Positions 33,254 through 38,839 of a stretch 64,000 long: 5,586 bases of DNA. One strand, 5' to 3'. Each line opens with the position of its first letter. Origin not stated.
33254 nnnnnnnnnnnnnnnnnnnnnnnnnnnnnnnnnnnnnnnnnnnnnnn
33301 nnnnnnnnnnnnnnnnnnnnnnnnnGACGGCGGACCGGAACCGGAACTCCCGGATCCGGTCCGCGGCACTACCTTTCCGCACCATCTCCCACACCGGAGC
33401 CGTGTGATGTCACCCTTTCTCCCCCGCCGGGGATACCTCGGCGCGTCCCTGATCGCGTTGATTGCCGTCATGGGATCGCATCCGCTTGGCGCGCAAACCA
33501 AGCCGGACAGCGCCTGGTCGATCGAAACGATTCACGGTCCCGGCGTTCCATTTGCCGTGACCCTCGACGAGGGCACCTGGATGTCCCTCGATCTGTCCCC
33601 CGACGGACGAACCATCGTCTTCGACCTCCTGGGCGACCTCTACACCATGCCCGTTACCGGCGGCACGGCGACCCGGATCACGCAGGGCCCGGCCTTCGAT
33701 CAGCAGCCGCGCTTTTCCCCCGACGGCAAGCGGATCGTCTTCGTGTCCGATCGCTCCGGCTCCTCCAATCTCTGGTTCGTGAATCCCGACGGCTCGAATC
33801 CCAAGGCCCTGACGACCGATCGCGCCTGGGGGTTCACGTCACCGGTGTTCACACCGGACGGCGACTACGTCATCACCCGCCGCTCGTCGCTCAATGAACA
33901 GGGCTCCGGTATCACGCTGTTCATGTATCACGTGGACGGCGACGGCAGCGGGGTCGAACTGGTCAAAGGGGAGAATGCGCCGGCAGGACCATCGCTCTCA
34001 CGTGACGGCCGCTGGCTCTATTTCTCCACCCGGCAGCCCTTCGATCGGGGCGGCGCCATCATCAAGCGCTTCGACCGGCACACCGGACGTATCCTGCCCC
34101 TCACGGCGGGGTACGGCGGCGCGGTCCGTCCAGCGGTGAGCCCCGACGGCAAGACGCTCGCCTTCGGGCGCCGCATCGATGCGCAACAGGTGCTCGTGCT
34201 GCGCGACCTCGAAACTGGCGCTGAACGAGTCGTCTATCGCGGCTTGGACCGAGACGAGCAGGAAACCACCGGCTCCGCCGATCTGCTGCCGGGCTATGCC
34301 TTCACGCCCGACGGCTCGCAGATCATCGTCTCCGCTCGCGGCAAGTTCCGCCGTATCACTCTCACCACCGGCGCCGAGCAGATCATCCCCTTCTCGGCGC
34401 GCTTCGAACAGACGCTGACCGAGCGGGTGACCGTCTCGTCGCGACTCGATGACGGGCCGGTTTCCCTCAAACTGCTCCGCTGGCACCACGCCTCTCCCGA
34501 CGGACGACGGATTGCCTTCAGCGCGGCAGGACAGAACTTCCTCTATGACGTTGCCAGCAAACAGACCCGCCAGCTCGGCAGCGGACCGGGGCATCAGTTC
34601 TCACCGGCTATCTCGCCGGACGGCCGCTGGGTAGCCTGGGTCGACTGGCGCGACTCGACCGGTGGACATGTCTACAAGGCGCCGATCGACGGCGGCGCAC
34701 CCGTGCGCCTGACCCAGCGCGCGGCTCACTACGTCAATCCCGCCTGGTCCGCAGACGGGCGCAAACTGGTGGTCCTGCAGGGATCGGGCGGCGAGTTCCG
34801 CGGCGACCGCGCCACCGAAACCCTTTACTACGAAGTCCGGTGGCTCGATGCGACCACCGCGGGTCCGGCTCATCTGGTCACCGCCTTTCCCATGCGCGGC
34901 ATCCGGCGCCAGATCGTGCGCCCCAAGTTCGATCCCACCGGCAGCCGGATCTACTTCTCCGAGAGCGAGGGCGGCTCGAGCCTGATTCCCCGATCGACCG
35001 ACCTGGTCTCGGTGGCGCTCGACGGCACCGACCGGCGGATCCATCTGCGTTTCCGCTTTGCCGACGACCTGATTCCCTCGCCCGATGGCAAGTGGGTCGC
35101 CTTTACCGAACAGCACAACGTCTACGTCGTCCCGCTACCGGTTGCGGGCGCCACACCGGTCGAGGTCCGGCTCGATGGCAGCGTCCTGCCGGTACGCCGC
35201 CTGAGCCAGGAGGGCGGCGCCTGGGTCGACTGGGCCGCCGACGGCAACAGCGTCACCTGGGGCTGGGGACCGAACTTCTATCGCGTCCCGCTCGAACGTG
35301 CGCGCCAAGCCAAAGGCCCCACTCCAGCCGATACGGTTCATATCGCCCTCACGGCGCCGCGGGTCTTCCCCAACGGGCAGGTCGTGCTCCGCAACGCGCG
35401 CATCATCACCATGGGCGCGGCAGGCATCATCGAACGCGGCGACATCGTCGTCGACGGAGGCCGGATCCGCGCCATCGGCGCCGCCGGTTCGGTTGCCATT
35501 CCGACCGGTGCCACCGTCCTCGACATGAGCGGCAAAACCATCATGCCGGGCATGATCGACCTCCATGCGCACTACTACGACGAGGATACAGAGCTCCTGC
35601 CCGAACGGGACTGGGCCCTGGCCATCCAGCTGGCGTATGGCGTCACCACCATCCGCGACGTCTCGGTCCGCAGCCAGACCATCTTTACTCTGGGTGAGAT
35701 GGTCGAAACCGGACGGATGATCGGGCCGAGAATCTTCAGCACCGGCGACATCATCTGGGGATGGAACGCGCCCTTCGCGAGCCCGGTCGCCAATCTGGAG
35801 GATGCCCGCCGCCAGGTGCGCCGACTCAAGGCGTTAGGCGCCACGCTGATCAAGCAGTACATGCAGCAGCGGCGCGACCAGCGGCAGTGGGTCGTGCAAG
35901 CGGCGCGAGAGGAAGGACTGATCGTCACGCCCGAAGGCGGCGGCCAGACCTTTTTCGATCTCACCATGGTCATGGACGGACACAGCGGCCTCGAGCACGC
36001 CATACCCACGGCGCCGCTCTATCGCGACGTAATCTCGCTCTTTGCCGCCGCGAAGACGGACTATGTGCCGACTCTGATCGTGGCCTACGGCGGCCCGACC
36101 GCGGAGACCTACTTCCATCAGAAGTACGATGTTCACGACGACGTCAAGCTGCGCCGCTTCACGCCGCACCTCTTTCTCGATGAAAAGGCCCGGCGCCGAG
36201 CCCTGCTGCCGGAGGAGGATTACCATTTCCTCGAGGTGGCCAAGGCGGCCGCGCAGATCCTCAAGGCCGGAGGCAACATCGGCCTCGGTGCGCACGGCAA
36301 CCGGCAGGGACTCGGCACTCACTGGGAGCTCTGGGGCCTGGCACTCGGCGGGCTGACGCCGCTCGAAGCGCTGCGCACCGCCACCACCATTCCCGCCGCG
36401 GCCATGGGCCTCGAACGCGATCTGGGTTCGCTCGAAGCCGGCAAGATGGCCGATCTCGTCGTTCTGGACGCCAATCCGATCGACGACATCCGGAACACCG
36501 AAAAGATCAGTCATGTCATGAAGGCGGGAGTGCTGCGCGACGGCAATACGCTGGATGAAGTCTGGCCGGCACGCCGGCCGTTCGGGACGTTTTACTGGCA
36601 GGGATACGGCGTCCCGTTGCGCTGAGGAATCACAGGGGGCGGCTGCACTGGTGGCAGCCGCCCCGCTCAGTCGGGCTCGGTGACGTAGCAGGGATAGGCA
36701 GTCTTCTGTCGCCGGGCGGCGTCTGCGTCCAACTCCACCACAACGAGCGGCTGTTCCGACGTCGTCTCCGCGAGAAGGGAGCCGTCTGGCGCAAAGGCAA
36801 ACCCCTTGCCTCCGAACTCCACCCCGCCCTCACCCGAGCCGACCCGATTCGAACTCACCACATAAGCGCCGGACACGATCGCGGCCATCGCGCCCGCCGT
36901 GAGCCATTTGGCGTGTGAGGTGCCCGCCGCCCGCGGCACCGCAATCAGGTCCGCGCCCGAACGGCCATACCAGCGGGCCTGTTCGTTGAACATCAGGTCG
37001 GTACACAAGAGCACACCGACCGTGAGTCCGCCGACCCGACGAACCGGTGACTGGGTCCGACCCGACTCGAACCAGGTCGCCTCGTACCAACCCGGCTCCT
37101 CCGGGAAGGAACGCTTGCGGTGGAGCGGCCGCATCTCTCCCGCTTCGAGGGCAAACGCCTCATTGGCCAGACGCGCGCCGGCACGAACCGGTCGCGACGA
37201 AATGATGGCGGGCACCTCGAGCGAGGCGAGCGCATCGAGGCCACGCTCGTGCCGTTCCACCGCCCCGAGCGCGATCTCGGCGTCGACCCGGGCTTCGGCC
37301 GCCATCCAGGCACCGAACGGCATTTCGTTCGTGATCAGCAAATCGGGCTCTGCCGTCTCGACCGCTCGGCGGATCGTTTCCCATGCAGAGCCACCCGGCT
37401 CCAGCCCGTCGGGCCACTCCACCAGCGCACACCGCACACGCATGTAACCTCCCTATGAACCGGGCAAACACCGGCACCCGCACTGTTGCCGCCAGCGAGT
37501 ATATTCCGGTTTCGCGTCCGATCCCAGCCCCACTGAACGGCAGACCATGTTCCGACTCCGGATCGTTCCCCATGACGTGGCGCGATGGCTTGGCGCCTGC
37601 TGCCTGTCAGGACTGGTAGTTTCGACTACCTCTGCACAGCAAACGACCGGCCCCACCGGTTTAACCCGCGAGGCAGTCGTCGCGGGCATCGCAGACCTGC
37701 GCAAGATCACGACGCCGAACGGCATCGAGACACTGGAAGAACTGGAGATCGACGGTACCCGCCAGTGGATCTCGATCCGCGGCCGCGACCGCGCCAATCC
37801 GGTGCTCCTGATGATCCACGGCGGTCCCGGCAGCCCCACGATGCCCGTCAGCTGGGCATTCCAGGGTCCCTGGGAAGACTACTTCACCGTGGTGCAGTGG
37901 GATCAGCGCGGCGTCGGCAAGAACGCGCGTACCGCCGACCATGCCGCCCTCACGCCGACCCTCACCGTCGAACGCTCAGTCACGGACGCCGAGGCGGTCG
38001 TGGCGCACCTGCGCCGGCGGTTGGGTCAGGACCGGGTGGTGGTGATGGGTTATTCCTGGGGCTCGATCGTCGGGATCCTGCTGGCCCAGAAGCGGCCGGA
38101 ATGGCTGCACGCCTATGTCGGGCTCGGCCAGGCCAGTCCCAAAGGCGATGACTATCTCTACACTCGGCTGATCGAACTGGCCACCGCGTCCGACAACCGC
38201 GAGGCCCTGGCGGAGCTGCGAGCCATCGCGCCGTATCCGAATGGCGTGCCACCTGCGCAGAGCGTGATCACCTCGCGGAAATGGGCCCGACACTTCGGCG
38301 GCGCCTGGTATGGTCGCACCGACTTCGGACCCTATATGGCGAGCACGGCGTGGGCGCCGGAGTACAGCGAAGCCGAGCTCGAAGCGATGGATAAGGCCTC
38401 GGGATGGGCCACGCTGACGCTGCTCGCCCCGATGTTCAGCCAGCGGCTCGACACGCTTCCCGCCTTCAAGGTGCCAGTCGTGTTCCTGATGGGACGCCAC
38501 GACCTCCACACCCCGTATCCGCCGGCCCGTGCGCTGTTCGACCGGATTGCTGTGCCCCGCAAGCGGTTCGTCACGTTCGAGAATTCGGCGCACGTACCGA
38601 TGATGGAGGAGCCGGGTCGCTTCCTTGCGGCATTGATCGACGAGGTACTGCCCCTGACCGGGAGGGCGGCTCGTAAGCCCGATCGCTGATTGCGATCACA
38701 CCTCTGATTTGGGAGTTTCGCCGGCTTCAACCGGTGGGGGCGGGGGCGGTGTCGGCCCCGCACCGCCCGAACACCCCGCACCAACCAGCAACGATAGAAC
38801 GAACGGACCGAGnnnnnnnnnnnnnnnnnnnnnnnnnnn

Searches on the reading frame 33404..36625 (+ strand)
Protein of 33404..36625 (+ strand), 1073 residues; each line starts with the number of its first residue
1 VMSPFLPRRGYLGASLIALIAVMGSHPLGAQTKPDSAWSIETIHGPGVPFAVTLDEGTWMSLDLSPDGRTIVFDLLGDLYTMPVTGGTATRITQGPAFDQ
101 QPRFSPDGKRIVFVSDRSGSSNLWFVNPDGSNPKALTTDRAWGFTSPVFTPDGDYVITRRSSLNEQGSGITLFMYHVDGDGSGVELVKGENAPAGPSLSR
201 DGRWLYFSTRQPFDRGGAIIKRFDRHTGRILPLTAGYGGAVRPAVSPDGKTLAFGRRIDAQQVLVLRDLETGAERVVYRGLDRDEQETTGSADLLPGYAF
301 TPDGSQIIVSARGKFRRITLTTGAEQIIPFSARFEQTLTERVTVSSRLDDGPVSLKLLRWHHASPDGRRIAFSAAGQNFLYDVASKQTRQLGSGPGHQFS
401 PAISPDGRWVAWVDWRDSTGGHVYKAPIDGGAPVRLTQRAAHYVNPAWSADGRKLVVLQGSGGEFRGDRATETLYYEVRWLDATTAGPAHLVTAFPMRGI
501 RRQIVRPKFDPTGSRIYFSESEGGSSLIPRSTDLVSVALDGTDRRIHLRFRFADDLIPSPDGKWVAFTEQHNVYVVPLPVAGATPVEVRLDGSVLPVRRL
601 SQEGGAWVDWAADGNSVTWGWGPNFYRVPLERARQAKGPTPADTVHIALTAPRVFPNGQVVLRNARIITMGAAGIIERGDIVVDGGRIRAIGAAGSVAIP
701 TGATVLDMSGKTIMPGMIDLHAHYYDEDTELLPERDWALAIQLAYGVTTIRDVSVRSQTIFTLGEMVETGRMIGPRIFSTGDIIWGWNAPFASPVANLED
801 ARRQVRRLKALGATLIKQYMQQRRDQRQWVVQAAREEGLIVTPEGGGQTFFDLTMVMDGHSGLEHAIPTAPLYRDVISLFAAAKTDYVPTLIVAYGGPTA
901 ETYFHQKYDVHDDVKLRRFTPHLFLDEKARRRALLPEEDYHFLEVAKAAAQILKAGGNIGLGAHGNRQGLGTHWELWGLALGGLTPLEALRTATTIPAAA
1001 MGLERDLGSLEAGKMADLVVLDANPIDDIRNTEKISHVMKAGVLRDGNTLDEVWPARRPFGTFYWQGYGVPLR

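Call 8: search_protein_families(library=pfam, proteins=[window:33404-36625:+], max_evalue=0.001)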
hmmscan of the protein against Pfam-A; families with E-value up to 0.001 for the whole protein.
window:33404-36625:+ (1073 aa): 6 families
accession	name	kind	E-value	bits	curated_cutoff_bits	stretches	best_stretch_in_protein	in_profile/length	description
PF07676.18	PD40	-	2.4e-40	136.1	20.9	2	90-124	2-37/38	WD40-like Beta Propeller Repeat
PF01979.26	Amidohydro_1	-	1.5e-16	61.1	25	1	982-1043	279-343/345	Amidohydrolase family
PF07969.17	Amidohydro_3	-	4.1e-15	56.6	29.7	1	795-1043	155-469/472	Amidohydrolase family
PF00930.27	DPPIV_N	-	2.3e-12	46.7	22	0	104-157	288-344/354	Dipeptidyl peptidase IV (DPP IV) N-terminal region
PF10647.15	Gmad1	-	9.3e-05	22.8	20.5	0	391-464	18-88/251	Lipoprotein LpqB beta-propeller domain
PF25174.1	Beta-prop_THOC3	-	0.0001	21.8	305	0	358-462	52-151/272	THOC3 beta-propeller domain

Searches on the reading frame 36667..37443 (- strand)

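Call 8: search_protein_families(library=pfam, proteins=[window:36667-37443:-], max_evalue=0.001)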
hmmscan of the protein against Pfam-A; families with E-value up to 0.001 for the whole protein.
window:36667-37443:- (258 aa): 1 family
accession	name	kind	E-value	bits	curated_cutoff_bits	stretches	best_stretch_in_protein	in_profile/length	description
PF00795.27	CN_hydrolase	-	3.2e-21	76.3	23.2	1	67-245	65-253/256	Carbon-nitrogen hydrolase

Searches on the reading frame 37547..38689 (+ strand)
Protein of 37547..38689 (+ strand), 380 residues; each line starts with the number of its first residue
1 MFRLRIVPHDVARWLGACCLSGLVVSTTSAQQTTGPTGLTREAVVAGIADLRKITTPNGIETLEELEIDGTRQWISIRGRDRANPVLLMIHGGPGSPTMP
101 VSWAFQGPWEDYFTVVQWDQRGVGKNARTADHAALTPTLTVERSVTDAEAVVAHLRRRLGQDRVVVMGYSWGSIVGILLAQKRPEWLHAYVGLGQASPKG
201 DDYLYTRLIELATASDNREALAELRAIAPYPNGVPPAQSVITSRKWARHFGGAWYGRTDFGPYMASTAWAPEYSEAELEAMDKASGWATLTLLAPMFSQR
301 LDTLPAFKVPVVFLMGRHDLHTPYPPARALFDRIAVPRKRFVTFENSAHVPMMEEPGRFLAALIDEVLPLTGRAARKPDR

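Call 8: search_protein_families(library=pfam, proteins=[window:37547-38689:+], max_evalue=0.001)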
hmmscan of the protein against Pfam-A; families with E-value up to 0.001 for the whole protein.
window:37547-38689:+ (380 aa): 3 families
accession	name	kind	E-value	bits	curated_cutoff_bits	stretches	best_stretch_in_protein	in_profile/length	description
PF00561.26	Abhydrolase_1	-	6.3e-17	62.5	25.8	1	85-356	1-245/245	alpha/beta hydrolase fold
PF12697.13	Abhydrolase_6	-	2.7e-15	58.1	26.3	1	87-361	1-216/217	Alpha/beta hydrolase family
PF12146.15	Hydrolase_4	-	3.2e-15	56.5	27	1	113-355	32-238/239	Serine aminopeptidase, S33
